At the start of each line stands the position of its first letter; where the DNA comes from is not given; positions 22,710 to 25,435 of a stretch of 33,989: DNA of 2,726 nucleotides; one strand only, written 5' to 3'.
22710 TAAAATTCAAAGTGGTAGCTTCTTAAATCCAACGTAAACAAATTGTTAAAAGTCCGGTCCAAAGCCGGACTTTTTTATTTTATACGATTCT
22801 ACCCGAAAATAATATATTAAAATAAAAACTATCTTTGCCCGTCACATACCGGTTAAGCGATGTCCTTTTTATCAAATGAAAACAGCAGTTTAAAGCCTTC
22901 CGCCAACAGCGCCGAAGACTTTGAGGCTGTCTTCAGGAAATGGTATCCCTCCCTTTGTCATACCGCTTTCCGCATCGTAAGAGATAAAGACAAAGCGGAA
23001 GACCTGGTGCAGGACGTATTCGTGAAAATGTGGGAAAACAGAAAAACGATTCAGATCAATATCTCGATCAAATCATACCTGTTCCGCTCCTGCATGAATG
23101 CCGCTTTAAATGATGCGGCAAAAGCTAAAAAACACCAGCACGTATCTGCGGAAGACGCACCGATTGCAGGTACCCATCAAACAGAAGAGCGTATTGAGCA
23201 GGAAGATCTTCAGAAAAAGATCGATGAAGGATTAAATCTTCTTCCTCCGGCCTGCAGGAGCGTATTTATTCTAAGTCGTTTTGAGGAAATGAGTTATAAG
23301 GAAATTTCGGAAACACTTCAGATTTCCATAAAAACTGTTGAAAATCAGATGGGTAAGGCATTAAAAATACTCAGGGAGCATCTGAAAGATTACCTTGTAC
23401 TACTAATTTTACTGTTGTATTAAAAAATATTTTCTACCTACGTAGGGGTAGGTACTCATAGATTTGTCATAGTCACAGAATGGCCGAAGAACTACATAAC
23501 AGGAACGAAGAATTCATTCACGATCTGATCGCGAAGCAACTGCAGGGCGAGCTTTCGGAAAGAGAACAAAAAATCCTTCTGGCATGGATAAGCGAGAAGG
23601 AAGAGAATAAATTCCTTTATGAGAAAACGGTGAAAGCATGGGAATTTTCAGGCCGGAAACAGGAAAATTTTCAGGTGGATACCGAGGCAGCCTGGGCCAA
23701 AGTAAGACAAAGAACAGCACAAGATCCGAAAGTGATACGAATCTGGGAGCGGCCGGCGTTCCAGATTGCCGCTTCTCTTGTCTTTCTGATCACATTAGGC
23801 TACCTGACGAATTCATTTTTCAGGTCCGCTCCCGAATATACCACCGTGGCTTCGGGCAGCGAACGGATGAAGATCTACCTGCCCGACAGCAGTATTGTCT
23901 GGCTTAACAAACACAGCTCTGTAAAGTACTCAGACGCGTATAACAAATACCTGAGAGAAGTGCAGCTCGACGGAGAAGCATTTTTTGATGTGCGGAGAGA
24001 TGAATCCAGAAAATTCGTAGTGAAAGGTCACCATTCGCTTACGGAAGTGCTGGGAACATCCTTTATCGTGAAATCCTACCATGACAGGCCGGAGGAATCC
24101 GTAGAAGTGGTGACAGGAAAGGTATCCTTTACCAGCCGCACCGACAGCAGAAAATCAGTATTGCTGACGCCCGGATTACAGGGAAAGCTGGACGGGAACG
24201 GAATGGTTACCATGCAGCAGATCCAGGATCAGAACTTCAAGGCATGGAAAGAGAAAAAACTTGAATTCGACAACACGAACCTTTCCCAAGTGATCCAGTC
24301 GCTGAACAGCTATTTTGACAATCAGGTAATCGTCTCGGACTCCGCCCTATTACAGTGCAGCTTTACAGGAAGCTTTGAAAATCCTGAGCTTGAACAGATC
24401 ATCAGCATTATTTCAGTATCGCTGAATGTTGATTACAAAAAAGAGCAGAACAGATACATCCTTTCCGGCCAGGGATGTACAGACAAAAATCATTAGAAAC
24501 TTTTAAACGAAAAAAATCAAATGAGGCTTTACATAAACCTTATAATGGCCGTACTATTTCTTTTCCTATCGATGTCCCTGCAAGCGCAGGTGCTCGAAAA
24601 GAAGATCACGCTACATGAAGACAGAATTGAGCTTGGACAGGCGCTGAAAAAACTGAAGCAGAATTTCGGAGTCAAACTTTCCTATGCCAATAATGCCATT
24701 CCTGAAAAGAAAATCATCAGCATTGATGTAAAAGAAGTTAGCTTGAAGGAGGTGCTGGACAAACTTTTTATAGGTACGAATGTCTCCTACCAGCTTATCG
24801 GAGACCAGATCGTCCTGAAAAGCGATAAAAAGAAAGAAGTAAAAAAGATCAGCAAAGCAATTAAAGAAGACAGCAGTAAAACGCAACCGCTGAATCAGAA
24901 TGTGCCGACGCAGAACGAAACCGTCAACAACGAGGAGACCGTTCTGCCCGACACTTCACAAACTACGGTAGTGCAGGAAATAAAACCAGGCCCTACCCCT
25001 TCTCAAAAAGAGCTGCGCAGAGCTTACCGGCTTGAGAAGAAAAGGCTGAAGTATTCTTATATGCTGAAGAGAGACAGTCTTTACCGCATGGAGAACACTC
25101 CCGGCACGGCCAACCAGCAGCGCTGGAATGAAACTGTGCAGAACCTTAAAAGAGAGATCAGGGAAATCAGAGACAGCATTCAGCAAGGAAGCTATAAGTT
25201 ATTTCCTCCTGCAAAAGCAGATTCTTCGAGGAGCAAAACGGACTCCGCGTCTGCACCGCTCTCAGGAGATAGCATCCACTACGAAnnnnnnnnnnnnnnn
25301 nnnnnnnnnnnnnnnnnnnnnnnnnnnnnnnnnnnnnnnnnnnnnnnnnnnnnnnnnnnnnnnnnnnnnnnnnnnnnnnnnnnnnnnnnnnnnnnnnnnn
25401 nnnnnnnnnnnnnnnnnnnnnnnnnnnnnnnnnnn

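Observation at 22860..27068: ECF sigma / FecR operon whose STN-bearing third gene is not a TonB-dependent transducer: candidate non-canonical cell-surface signalling module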

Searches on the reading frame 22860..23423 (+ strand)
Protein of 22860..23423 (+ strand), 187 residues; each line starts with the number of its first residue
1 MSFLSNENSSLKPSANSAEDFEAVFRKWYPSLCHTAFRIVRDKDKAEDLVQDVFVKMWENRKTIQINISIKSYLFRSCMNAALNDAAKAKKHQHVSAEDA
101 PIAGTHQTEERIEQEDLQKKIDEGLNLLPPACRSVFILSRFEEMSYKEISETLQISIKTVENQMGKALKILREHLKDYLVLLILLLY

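Call 3: search_protein_families(library=pfam, proteins=[window:22860-23423:+], max_evalue=1)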
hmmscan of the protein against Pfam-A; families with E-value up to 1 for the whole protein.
window:22860-23423:+ (187 aa): 8 families
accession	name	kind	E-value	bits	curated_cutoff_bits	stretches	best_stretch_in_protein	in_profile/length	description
PF08281.18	Sigma70_r4_2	-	4.1e-15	55.6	25.7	1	120-170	3-53/54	Sigma-70, region 4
PF04542.20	Sigma70_r2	-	5.3e-12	45.8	24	1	25-90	2-69/71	Sigma-70 region 2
PF04545.22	Sigma70_r4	-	2.3e-08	33.8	24.1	1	125-173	2-50/50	Sigma-70, region 4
PF07638.17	Sigma70_ECF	-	0.0011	19.3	21.1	1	48-173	51-181/185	ECF sigma factor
PF00196.25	GerE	-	0.024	14.7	23.5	1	144-169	18-43/57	Bacterial regulatory proteins, luxR family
PF02664.20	LuxS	-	0.062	13.5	27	0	28-94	76-142/154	S-Ribosylhomocysteinase (LuxS)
PF13412.12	HTH_24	-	0.11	12.6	21.9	1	137-166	11-40/48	Winged helix-turn-helix DNA-binding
PF22029.2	PhyR_sigma2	-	0.16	12.5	27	1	39-76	15-52/55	Sigma2 domain of PhyR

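Call 4: search_protein_families(library=ncbifam, proteins=[window:22860-23423:+], max_evalue=1)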
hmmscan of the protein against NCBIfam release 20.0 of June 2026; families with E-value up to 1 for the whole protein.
window:22860-23423:+ (187 aa): 108 families (the best 25 are shown)
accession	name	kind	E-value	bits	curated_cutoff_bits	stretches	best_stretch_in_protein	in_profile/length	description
TIGR02985.1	Sig70_bacteroi1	subfamily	8.9e-49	165.8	126.4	1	20-175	2-162/162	RNA polymerase sigma-70 factor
NF058625.1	sigma_PG0214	equivalog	3.8e-28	98.3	130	1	18-176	3-162/170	GFO_1088 family ECF-type sigma factor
TIGR02937.1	sigma70-ECF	superfamily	1.9e-27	95.9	42.9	1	20-175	2-165/165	sigma-70 family RNA polymerase sigma factor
TIGR02983.1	SigE-fam_strep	subfamily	8.5e-27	94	141.55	1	16-176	3-159/162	SigE family RNA polymerase sigma factor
TIGR02950.1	SigM_subfam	subfamily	8e-24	84.3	147.95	1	22-173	3-156/159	RNA polymerase sigma factor, SigM family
NF004113.0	PRK05602.1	equivalog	3.5e-23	82.3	208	1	16-177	42-203/211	RNA polymerase sigma factor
NF008888.0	PRK11922.1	equivalog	5.6e-22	78.5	204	1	15-177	26-198/231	RNA polymerase sigma factor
NF007218.0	PRK09639.1-2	equivalog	2.7e-20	72.9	265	1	17-172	22-176/185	RNA polymerase sigma factor SigX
NF006930.0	PRK09415.1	subfamily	3.7e-20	72.5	198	1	19-177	16-177/179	RNA polymerase factor sigma C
NF053879.1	RNAPolSigSigVBac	equivalog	9.1e-20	70.9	190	1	33-177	18-157/160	RNA polymerase sigma factor SigV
NF009166.1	PRK12513.1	equivalog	1.4e-19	70.6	206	1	18-178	21-189/193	RNA polymerase sigma factor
NF009171.0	PRK12518.1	equivalog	7.3e-19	68.3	208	1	14-177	22-186/191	RNA polymerase sigma factor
NF007223.0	PRK09641.1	equivalog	1.3e-18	67.6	209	1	30-177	29-186/187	RNA polymerase sigma factor SigW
NF007227.0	PRK09645.1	subfamily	1.6e-18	67.2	202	1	14-178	8-173/177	sigma-70 family RNA polymerase sigma factor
NF040705.1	sigma_mbnA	exception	2.5e-18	66.7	350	1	22-171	3-154/272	methanobactin precursor domain-containing sigma factor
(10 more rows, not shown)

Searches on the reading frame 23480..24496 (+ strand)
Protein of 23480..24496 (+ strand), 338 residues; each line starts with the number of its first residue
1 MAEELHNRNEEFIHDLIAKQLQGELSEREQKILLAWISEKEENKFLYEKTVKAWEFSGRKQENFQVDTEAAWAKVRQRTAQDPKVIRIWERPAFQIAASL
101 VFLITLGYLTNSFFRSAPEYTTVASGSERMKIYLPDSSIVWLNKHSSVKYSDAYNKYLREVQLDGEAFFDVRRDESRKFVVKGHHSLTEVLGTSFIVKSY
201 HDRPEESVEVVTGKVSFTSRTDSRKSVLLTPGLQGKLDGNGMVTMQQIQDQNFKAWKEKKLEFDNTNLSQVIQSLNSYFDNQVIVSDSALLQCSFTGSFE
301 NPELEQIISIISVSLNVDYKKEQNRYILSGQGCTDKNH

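Call 3: search_protein_families(library=pfam, proteins=[window:23480-24496:+], max_evalue=1)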
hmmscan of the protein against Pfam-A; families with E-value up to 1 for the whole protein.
window:23480-24496:+ (338 aa): 5 families
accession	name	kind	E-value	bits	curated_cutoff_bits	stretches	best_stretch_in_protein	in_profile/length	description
PF04773.18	FecR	-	4.3e-18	66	24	1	125-215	5-96/97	FecR protein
PF16344.10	FecR_C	-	2.6e-13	50.3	24.4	1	260-327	1-69/70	FecR, C-terminal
PF18596.6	Sld7_C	-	0.069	13.7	23.2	1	36-63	27-54/77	Sld7 C-terminal domain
PF02870.21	Methyltransf_1N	-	0.17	12.9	21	1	249-282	31-61/71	6-O-methylguanine DNA methyltransferase, ribonuclease-like domain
PF20949.2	Flu_PB2_3rd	-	0.24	11.7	27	0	196-234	9-47/143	Influenza RNA polymerase PB2 middle domain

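Call 4: search_protein_families(library=ncbifam, proteins=[window:23480-24496:+], max_evalue=1)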
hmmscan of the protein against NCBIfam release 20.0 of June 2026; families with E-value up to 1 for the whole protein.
window:23480-24496:+ (338 aa): 3 families
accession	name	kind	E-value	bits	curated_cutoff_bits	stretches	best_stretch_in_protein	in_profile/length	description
NF007296.1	PRK09774.1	equivalog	2.4e-12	46.6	385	1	128-321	113-302/313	ferric citrate uptake sigma factor regulator FecR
NF047528.1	LIMLP_03685_anti-sigma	equivalog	0.0047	16.1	200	1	165-254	159-245/347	LIMLP_03685 family anti-sigma factor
NF045677.1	FeRespRegIrr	equivalog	0.086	12.9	170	1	158-206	64-113/127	Fur family transcriptional regulator Irr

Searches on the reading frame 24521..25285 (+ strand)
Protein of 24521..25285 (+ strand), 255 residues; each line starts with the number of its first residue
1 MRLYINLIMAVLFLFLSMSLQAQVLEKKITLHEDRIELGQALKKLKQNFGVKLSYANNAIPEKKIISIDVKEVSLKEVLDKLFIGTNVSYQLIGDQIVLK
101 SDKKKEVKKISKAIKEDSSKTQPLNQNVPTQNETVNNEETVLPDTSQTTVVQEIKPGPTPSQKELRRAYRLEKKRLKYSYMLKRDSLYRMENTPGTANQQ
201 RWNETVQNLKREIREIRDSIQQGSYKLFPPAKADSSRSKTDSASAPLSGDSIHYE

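Call 92: search_protein_families(library=pfam, alignment_id=A4, max_evalue=0.01)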
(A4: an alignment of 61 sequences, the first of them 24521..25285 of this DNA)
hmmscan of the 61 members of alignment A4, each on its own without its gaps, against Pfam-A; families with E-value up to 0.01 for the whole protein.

A. member 1, window:24521-25285:+ (255 aa): 3 families
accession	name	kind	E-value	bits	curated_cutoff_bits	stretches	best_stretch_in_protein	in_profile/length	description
PF07660.19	STN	-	8.4e-10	38.7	28.4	1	53-100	3-50/52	Secretin and TonB N terminus short domain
PF16344.10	FecR_C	-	1.8e-05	25.1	24.4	1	37-98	8-69/70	FecR, C-terminal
PF04596.17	Pox_F15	-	0.0085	16.3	25.7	0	56-132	35-115/137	Poxvirus protein F15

B. families by the number of members that match (of 61 scanned): 15 families
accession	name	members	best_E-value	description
PF07660.19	STN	55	1.2e-14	Secretin and TonB N terminus short domain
PF13715.12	CarbopepD_reg_2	32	1.5e-12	CarboxypepD_reg-like domain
PF16344.10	FecR_C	29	7.9e-11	FecR, C-terminal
PF13620.12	CarboxypepD_reg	24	2.8e-07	Carboxypeptidase regulatory-like domain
PF12297.13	EVC2_like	3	0.0021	Ellis van Creveld protein 2 like protein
PF15976.11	CooC_C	2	0.00082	CS1-pili formation C-terminal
PF23591.1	CILP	1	0.0018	Cartilage intermediate layer protein 1-like domain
PF16816.10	DotD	1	0.0023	DotD protein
PF17936.7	Big_6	1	0.0026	Bacterial Ig domain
PF05859.17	Mis12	1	0.003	Mis12 protein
PF04196.17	Bunya_RdRp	1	0.0039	Bunyavirus RNA dependent RNA polymerase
PF25194.1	DPC3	1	0.0045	Diatom pyrenoid component 3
PF20570.3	DUF6779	1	0.0051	Domain of unknown function (DUF6779)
PF12761.13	End3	1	0.0067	Actin cytoskeleton-regulatory complex protein END3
PF04596.17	Pox_F15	1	0.0085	Poxvirus protein F15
